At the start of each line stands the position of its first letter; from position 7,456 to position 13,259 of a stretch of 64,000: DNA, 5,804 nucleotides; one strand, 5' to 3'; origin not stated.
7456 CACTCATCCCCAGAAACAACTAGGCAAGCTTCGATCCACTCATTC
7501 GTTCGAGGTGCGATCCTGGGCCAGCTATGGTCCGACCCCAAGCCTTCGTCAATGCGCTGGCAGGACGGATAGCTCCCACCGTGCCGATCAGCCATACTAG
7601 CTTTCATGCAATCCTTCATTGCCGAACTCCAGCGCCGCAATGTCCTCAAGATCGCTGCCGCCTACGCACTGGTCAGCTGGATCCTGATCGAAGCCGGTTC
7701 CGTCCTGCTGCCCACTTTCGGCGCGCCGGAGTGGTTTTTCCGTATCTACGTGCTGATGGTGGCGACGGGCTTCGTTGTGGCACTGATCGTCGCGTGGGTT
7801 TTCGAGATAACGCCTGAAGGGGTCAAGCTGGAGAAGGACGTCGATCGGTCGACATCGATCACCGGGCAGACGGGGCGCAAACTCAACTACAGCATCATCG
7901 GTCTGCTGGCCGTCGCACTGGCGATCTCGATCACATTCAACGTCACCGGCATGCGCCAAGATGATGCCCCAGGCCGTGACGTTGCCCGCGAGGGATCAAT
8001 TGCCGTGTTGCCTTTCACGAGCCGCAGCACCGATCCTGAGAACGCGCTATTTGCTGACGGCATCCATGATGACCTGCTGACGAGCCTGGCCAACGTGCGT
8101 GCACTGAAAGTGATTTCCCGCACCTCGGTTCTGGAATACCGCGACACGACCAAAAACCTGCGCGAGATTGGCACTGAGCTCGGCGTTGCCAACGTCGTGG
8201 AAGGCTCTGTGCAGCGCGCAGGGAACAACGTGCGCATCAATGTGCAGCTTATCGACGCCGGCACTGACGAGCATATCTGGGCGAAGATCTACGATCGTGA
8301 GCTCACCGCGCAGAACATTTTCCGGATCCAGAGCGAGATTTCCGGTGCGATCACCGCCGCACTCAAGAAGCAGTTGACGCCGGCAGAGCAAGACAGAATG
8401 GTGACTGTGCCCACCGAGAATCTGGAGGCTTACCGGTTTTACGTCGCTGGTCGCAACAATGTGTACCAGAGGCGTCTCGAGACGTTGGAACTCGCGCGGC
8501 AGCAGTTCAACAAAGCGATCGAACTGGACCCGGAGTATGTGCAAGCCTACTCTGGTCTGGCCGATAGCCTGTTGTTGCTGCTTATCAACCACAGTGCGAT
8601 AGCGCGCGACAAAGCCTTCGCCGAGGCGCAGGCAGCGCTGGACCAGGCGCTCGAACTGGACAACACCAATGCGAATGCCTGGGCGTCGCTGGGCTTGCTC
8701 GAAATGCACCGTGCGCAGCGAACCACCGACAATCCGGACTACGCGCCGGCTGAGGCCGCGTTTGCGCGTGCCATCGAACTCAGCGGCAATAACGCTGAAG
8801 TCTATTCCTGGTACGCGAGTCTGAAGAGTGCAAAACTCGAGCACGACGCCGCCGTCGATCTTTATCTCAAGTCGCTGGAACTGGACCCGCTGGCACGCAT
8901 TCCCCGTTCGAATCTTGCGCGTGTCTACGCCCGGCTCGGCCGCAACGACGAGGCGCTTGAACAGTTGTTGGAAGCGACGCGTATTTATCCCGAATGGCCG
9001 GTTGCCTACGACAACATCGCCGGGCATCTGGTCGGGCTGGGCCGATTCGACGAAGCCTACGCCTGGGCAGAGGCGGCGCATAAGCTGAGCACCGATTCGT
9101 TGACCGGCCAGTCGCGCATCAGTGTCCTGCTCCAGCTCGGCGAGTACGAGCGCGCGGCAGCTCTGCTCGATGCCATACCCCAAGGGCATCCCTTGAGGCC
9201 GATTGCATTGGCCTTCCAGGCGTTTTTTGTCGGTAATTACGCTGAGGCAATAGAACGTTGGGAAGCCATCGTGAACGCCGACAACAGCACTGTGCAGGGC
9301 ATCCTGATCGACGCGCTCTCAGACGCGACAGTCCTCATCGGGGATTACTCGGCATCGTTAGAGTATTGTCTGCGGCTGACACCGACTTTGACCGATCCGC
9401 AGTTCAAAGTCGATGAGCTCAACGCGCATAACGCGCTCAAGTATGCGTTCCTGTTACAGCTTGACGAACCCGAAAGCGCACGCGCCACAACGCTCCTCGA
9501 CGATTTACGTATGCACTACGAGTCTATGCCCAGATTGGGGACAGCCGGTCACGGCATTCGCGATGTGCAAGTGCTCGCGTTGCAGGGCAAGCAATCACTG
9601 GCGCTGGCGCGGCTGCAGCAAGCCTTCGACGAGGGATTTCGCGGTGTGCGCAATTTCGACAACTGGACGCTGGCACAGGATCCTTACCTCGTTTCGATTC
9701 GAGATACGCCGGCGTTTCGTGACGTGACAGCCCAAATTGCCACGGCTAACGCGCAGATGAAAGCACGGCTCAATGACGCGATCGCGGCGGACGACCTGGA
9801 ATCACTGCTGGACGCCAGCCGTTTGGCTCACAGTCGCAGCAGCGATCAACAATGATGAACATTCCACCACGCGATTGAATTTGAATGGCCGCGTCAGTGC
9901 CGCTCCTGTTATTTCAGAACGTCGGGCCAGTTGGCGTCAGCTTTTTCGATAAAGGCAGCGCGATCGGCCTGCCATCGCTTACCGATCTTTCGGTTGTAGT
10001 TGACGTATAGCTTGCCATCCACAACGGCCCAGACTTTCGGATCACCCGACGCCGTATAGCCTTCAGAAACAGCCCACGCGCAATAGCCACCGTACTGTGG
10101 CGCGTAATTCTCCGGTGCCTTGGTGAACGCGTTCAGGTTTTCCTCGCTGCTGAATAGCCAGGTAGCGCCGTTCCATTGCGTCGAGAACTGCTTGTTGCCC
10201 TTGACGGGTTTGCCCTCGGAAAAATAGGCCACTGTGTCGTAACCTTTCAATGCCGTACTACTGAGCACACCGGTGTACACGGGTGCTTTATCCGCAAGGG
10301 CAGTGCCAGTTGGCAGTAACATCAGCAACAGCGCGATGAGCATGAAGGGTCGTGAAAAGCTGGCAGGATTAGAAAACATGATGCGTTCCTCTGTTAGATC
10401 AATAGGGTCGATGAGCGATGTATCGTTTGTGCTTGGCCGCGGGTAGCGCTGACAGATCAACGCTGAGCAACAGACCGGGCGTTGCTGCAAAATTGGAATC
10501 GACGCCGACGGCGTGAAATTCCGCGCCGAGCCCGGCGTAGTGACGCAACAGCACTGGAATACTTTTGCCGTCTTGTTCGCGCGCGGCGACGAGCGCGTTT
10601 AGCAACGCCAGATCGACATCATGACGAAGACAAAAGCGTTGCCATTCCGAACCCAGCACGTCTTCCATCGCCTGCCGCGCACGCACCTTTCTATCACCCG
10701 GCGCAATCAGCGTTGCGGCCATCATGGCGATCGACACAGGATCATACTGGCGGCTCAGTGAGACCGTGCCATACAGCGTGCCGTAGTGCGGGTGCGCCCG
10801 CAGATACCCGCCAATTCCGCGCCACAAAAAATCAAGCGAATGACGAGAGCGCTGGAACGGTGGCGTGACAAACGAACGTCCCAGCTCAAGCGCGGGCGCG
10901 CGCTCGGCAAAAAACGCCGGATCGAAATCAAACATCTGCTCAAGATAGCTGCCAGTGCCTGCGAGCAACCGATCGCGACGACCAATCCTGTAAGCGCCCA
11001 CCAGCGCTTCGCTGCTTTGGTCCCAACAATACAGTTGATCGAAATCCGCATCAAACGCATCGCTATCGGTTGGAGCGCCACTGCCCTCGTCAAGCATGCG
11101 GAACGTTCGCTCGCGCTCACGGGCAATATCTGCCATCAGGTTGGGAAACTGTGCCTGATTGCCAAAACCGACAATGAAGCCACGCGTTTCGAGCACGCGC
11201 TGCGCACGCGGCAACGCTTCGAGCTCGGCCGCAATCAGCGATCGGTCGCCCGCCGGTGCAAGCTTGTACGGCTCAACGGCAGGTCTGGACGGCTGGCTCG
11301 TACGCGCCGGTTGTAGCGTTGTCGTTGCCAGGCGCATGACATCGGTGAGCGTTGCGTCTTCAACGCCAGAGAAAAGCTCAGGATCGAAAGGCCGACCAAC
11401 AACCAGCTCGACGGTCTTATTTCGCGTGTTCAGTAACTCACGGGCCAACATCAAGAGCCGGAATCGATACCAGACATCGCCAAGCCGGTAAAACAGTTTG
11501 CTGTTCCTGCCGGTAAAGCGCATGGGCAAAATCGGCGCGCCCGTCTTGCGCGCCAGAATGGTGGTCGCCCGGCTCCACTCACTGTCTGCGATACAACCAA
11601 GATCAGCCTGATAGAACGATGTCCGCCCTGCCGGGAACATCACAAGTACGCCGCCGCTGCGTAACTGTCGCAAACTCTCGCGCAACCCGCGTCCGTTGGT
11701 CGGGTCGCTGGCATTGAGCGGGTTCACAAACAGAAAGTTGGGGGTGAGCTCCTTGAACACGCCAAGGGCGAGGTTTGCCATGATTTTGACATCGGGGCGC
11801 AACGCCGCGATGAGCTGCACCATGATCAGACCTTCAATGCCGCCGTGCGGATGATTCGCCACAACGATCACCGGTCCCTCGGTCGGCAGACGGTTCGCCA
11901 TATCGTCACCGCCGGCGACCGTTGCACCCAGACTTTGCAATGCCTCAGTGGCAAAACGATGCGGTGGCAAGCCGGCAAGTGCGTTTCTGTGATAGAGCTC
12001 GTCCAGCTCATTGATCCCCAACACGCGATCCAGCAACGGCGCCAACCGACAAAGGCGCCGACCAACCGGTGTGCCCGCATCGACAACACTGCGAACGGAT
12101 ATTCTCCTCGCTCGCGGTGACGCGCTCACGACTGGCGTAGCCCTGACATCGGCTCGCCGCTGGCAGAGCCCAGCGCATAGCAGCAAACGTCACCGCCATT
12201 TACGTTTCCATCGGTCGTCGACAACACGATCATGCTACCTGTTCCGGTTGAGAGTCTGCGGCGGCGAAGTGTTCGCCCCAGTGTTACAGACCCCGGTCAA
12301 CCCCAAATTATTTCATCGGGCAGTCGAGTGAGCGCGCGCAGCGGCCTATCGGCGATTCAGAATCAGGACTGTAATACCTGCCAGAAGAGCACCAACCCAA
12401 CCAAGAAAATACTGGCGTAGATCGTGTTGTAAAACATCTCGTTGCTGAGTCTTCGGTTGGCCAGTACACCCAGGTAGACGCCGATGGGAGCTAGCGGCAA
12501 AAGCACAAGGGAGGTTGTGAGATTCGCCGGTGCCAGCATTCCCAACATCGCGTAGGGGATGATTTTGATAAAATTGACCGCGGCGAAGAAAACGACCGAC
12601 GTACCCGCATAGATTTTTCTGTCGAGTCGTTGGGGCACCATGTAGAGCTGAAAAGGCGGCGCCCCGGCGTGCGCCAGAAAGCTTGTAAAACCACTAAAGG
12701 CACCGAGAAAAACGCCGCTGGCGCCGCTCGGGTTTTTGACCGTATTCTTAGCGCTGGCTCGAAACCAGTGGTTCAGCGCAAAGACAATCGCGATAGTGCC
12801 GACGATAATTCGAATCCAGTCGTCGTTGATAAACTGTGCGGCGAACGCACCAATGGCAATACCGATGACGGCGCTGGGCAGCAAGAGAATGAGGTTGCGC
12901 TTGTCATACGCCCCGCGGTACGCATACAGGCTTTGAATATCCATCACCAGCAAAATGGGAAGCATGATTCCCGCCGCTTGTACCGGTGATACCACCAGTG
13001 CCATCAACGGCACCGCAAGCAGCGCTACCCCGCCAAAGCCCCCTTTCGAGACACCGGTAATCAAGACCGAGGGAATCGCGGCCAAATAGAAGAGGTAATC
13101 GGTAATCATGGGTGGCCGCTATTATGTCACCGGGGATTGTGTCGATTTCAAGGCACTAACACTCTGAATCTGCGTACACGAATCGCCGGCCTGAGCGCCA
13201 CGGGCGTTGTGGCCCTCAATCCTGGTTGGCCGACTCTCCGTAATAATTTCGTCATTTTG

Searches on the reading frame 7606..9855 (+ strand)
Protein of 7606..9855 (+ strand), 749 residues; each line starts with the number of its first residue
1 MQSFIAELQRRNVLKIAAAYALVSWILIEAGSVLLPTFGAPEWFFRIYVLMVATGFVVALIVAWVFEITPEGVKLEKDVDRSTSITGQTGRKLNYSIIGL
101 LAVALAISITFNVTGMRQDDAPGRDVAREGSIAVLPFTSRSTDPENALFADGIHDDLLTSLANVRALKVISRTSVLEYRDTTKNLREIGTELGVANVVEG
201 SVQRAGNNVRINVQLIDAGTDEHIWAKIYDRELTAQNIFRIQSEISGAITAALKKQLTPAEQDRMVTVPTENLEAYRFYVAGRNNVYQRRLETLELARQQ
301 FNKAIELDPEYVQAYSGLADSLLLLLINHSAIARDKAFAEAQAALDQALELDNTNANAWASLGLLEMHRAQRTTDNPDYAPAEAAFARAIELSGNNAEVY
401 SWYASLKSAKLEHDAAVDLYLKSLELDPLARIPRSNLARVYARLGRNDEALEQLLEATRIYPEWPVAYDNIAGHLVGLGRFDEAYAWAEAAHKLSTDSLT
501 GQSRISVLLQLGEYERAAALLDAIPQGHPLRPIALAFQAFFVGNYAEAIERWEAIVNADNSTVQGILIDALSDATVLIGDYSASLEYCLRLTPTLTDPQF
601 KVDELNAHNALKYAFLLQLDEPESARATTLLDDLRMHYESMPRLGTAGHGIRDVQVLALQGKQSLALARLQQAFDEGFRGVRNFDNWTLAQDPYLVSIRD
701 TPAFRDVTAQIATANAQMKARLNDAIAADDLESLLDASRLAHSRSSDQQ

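Call 44: search_protein_families(library=pfam, proteins=[window:7606-9855:+], max_evalue=0.0001)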
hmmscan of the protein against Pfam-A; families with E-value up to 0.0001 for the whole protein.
window:7606-9855:+ (749 aa): 10 families
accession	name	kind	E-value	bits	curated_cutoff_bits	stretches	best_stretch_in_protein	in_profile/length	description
PF13414.12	TPR_11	-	3.9e-14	52.5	26.8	0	294-322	10-38/42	TPR repeat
PF13431.12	TPR_17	-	9.5e-13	47.8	24.4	0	419-452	1-34/34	Tetratricopeptide repeat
PF07719.23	TPR_2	-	4.1e-12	45.6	27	0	436-463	6-33/34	Tetratricopeptide repeat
PF13428.12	TPR_14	-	8.9e-11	41.8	23.5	0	437-468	7-38/44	Tetratricopeptide repeat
PF13181.12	TPR_8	-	4.6e-10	39.3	25.7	0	436-463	6-33/34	Tetratricopeptide repeat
PF14559.12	TPR_19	-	1.4e-08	35.3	25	0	413-465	7-59/68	Tetratricopeptide repeat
PF13424.12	TPR_12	-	3.1e-08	34.1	30.1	1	397-462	3-76/77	Tetratricopeptide repeat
PF00515.34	TPR_1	-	1e-06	28.7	27.8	0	435-463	5-33/34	Tetratricopeptide repeat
PF23914.1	TPR_CcmH_CycH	-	1.1e-05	25.8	42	0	336-410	30-97/158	Cytochrome c-type biogenesis protein H TPR domain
PF13432.12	TPR_16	-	1.2e-05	26.1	32.7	0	413-462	13-62/65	Tetratricopeptide repeat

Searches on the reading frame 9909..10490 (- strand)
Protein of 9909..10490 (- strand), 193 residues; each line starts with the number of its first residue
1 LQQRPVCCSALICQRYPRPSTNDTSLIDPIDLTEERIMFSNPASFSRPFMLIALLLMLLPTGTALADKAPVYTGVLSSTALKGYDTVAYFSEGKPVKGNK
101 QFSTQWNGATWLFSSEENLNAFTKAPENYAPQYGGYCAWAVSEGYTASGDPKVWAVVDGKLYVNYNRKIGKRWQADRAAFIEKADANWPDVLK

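Call 44: search_protein_families(library=pfam, proteins=[window:9909-10490:-], max_evalue=0.0001)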
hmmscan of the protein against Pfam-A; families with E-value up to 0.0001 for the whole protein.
window:9909-10490:- (193 aa): 1 family
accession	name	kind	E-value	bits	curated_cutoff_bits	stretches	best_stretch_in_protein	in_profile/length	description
PF04945.19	YHS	-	2.5e-12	47.1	30.3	1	87-133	1-47/47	YHS domain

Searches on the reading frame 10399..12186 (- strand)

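Call 44: search_protein_families(library=pfam, proteins=[window:10399-12186:-], max_evalue=0.0001)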
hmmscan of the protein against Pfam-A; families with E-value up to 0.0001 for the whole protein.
window:10399-12186:- (595 aa): 2 families
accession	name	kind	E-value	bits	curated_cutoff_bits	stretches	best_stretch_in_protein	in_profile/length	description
PF13444.12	Acetyltransf_5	-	4.2e-17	63.1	22.4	1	358-455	2-101/102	Acetyltransferase (GNAT) domain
PF19576.4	Acyltransf_2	-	1.2e-10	41.2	27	1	60-267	28-234/266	Acyltransferase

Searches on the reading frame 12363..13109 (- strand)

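Call 44: search_protein_families(library=pfam, proteins=[window:12363-13109:-], max_evalue=0.0001)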
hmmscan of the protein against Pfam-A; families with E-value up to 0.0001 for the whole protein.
window:12363-13109:- (248 aa): 1 family
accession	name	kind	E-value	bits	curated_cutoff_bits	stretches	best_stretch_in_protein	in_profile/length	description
PF01925.25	TauE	-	1.9e-33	116.6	32.6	1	14-240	4-236/237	Sulfite exporter TauE/SafE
